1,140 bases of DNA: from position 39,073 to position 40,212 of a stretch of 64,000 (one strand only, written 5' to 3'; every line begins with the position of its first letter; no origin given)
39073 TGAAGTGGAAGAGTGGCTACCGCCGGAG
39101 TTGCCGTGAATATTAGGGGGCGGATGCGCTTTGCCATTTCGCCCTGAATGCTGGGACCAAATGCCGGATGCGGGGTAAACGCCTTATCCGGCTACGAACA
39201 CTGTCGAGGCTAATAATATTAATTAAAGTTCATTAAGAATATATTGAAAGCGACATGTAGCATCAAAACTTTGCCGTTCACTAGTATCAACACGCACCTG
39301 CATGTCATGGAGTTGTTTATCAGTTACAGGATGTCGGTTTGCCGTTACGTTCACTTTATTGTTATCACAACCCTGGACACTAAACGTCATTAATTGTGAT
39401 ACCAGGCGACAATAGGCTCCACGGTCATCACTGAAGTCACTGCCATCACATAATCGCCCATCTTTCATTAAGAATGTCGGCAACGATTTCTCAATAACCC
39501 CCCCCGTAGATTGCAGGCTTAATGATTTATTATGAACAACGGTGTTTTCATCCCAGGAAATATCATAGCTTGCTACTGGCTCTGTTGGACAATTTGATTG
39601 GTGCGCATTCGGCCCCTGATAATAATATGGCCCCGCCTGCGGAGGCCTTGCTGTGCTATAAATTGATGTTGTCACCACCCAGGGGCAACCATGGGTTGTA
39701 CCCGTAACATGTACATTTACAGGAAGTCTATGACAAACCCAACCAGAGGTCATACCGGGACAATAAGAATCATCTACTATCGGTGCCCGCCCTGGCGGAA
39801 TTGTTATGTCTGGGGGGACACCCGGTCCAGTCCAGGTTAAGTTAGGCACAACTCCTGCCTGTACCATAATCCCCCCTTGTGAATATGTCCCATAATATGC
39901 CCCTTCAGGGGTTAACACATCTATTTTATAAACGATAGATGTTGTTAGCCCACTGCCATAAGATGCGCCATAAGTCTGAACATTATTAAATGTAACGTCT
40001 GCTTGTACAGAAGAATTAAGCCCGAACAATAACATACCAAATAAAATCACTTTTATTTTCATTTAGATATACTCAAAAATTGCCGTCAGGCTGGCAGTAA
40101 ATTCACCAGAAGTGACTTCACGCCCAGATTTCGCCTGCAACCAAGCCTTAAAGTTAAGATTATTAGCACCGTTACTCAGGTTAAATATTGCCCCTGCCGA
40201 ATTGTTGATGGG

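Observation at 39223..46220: Intact seven-gene yfc chaperone-usher fimbrial operon with long AT-rich leader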

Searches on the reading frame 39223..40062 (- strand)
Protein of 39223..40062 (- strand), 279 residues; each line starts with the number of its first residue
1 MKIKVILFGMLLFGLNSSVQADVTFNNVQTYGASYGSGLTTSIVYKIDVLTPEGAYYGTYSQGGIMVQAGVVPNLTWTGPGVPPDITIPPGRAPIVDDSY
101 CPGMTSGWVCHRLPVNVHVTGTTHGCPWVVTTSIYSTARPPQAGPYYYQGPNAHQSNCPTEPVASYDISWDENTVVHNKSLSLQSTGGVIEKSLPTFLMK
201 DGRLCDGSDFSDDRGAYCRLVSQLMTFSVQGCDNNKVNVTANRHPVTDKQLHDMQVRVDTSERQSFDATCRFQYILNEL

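Call 7: search_protein_families(proteins=[window:39223-40062:-], library=ncbifam, max_evalue=0.001)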
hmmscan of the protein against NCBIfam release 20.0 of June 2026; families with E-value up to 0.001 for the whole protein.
window:39223-40062:- (279 aa): 0 families

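Call 14: profile_search(protein=window:39223-40062:-)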
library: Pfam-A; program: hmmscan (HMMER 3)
A. the first sequence (279 residues): domains with independent E <= 10: 1; with E <= 0.001: 1
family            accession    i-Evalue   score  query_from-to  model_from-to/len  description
DUF2544           PF11245.13    1.3e-69   234.8      48-279         2-246/246  Protein of unknown function (DUF2544)

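Call 42: search_solved_structures(query=window:39223-40062:-, max_evalue=1)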
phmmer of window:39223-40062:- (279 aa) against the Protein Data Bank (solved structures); distinct sequences matched with E-value up to 1: 0.

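Call 51: predict_structure(alignment_id=A4)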
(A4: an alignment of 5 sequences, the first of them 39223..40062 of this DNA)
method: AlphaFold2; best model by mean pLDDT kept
length: 279 residues; sequences in the alignment: 5
mean_pLDDT: 58.9   pTM: 0.50
mean pLDDT of the five models: 58.9, 58.2, 57.4, 55.8, 54.6
residues with pLDDT >= 90: 0; 70-90: 92; 50-70: 92; < 50: 95
segments of 3 or more residues with pLDDT < 50: 1-4, 6-19, 159-183, 199-204, 206-211, 226-235, 241-253, 269-279
pLDDT, mean of each block of 10 residues (from residue 1): 48 45 78 69 75 67 61 72 79 80 80 84 57 76 71 62 27 32 53 51 42 52 49 49 42 53 52 41
secondary structure, 60 per line:
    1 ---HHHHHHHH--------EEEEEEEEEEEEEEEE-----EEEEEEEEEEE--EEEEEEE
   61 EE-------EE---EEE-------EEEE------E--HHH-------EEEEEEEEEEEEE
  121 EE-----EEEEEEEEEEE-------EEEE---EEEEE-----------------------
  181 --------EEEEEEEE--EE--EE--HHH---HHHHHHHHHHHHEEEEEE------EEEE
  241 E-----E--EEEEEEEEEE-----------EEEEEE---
elements in order: H4-11 E20-35 E41-51 E54-62 E75-77 E85-88 E108-122 E128-138 E146-149 E153-157 E189-196 H213-224 E225-230 E237-241 E250-259 E271-276

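Call 52: find_homologous_proteins(query=window:39223-40062:-, max_evalue=0.00001)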
Query window:39223-40062:- (279 aa): 37 proteins with E <= 0.00001 among 333 candidates.
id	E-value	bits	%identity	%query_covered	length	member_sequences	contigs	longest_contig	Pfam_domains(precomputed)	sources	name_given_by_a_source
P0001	8.9e-191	651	100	100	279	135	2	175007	PF11245.14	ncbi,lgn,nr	ncbi:DUF2544 domain-containing protein [Escherichia coli]|nr:DUF2544 domain-containing protein [Esch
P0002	4.4e-127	442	69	99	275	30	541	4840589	PF11245.14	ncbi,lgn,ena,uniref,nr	ncbi:DUF2544 domain-containing protein [Escherichia coli]|uniref:DUF2544 domain-containing protein n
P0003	6.6e-100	352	57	100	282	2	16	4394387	PF11245.14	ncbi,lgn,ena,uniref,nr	ncbi:TPA: StfH/YfcO family fimbrial adhesin [Escherichia coli]|uniref:StfH/YfcO family fimbrial adhe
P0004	1.6e-96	341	54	100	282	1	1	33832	PF11245.14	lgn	-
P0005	3.5e-88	314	52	100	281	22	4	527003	PF11245.14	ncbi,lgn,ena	-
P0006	6.1e-86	307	54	98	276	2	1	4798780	PF11245.14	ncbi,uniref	ncbi:StfH/YfcO family fimbrial adhesin [Escherichia albertii]|uniref:StfH/YfcO family fimbrial adhes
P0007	5.4e-80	287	51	100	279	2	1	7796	PF11245.14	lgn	-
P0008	5.7e-78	280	52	100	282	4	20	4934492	PF11245.14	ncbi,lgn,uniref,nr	ncbi:StfH/YfcO family fimbrial adhesin [Escherichia fergusonii]|uniref:StfH/YfcO family fimbrial adh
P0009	1.3e-76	276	50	100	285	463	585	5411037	PF11245.14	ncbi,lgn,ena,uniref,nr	ncbi:TPA: DUF2544 domain-containing protein [Escherichia coli]|uniref:DUF2544 domain-containing prot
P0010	3.1e-76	275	47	99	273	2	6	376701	PF11245.14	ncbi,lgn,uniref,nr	ncbi:hypothetical protein CRG95_18505 [Escherichia sp. E4208]|uniref:StfH/YfcO family fimbrial adhes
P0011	5.1e-76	274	51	92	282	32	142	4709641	PF11245.14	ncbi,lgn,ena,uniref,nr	ncbi:StfH/YfcO family fimbrial adhesin [Escherichia coli]|uniref:StfH/YfcO family fimbrial adhesin n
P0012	6.7e-75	270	46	100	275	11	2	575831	PF11245.14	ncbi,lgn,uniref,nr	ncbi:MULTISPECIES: StfH/YfcO family fimbrial adhesin [unclassified Escherichia]|uniref:StfH/YfcO fam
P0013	9.0e-74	267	52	87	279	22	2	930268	PF11245.14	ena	-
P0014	3.6e-73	265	51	87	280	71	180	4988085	PF11245.14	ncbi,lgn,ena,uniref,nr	ncbi:DUF2544 domain-containing protein [Escherichia coli]|uniref:StfH/YfcO family fimbrial adhesin n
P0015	8.8e-73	263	47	99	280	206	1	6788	PF11245.14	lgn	-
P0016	1.0e-71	260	47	100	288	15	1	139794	PF11245.14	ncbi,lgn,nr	ncbi:DUF2544 domain-containing protein [Escherichia coli]|nr:DUF2544 domain-containing protein [Esch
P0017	1.3e-70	256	47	97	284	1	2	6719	PF11245.14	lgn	-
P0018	1.7e-70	256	46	100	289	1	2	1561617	PF11245.14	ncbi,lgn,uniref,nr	ncbi:StfH/YfcO family fimbrial adhesin [Escherichia sp. 93.0816]|uniref:StfH/YfcO family fimbrial ad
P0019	1.2e-69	253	45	100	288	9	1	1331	PF11245.14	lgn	-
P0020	3.7e-69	251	46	100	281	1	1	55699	PF11245.14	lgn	-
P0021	6.7e-69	251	48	92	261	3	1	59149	PF11245.14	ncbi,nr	ncbi:hypothetical protein CRU79_12115 [Escherichia sp. E4385]|nr:hypothetical protein CRU79_12115 [E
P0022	8.9e-69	250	47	100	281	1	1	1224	PF11245.14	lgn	-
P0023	5.3e-68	248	45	100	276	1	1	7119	PF11245.14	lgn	-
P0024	7.8e-68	247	44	98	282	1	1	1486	PF11245.14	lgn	-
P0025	1.2e-67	247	45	99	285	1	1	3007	PF11245.14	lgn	-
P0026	4.0e-67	245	44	98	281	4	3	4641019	PF11245.14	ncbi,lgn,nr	ncbi:DUF2544 domain-containing protein [Escherichia coli]|nr:DUF2544 domain-containing protein [Esch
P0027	5.6e-66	241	44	100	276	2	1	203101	PF11245.14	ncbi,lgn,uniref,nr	ncbi:StfH/YfcO family fimbrial adhesin [Pseudocitrobacter sp. 2023EL-00150]|uniref:StfH/YfcO family 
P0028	7.9e-66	241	43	99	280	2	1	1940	PF11245.14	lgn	-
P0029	6.8e-65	237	42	99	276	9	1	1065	PF11245.14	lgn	-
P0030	1.2e-63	233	43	99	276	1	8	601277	PF11245.14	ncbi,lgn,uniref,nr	ncbi:StfH/YfcO family fimbrial adhesin [Escherichia albertii]|uniref:StfH/YfcO family fimbrial adhes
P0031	5.9e-63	231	44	100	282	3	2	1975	PF11245.14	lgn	-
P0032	1.4e-62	230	43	99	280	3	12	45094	PF11245.14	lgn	-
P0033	6.0e-57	211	46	100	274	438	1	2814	PF11245.14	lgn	-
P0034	1.2e-56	210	42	94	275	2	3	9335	PF11245.14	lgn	-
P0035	6.9e-56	208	45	94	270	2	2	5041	PF11245.14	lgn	-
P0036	4.4e-53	199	48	76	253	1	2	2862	PF11245.14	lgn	-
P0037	4.1e-51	192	41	99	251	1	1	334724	PF11245.14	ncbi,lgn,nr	ncbi:DUF2544 domain-containing protein [Escherichia coli]|nr:DUF2544 domain-containing protein [Esch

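Call 61: predict_structure(alignment_id=A5)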
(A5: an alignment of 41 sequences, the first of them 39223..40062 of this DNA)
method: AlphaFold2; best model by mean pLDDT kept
length: 279 residues; sequences in the alignment: 41
mean_pLDDT: 88.9   pTM: 0.77
mean pLDDT of the five models: 88.9, 87.6, 87.0, 86.1, 85.7
residues with pLDDT >= 90: 176; 70-90: 83; 50-70: 20; < 50: 0
segments of 3 or more residues with pLDDT < 50: none
pLDDT, mean of each block of 10 residues (from residue 1): 64 58 92 91 95 92 90 96 95 92 93 95 80 94 89 90 91 94 89 95 91 87 87 92 92 93 87 84
secondary structure, 60 per line:
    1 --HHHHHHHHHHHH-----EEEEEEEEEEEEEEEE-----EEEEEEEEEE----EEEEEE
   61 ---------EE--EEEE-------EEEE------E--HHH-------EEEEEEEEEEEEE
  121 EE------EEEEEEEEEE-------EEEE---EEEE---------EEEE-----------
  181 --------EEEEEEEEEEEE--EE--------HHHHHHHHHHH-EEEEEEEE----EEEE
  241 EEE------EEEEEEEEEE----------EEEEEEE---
elements in order: H3-14 E20-35 E41-50 E55-60 E74-77 E85-88 E108-122 E129-138 E146-149 E153-156 E166-169 E189-200 H213-223 E225-232 E237-243 E250-259 E270-276

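Call 64: fold_search(model_id=the predicted structure, library=pdb)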
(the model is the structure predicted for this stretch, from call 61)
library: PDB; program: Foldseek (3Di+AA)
matches with E <= 10: 1037; with E <= 0.001: 0
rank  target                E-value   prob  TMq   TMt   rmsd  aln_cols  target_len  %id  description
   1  9ma0_A                1.4e-03  0.80  0.23  0.17  22.2       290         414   12  Cryo-EM structure of EBV gp350 D123 in complex with neutralizing antibody 4A11 (released 2026-03-18)
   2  7ps7_A                1.8e-03  0.69  0.21  0.23  14.3       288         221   13  Crystal structure of the receptor binding domain of SARS-CoV-2 beta variant spike glycoprotein in complex with Beta-40 (released 2021-12-15)
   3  3qc6                  2.9e-03  0.66  0.18  0.15  17.1       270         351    6  GspB (released 2011-08-10)
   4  9g4e_C                3.4e-03  0.82  0.26  0.29  11.0       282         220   11  CryoEM structure of the proton-dependent antibacterial peptide transporter SbmA in complex with FabS11-1 in lipid nano (released 2025-07-30)
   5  6ch8_D                4.5e-03  0.85  0.26  0.29   9.8       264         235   10  Crystal structure of a natively-glycosylated BG505 SOSIP.664 HIV-1 Envelope Trimer in complex with the broadly-neutral (released 2018-05-02)
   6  8sgn_G                4.5e-03  0.77  0.24  0.18  21.2       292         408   11  Crystal structure of Epstein-Barr virus glycoprotein 350 (gp350) in complex with Cy651H02, a monoclonal antibody isola (released 2024-04-17)
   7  9jq6_J                4.5e-03  0.72  0.26  0.30  11.1       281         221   11  Cryo-EM structure of BTN2A1 in complex with antagonist antibody TH002 (released 2025-06-18)
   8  3qc5                  4.5e-03  0.47  0.18  0.15  18.4       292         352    5  GspB (released 2011-08-10)
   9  6xy2_H                6.2e-03  0.69  0.23  0.27  11.6       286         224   12  Crystal structure of CTLA-4 complexed with the Fab of HL32 antibody (released 2020-12-09)
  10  8sm1_G                6.5e-03  0.72  0.25  0.18  21.9       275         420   11  CRYSTAL STRUCTURE OF HUMAN ANTIBODY 769A9 IN COMPLEX WITH EPSTEIN-BARR VIRUS MAJOR GLYCOPROTEIN GP350 (released 2024-05-01)
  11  3thm_H                6.5e-03  0.41  0.19  0.21  15.4       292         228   10  Crystal structure of Fas receptor extracellular domain in complex with Fab EP6b_B01 (released 2012-05-09)
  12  5ug0_D                7.3e-03  0.63  0.25  0.28  11.9       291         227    9  Human antibody H2897 in complex with influenza hemagglutinin H1 Solomon Islands/03/2006 (released 2017-05-31)
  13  8tq4_C                7.7e-03  0.60  0.22  0.26  13.5       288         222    9  Crystal structure of Fab M142 in complex with MHC-I (H2-Dd) (released 2025-02-05)
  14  3tje_H                8.1e-03  0.35  0.19  0.21  14.7       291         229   11  Crystal structure of Fas receptor extracellular domain in complex with Fab E09 (released 2012-05-09)
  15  6peh_H                8.5e-03  0.51  0.23  0.25  12.5       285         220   11  Crystal structure of rabbit monoclonal anti-HIV antibody 1C2 (released 2019-11-20)
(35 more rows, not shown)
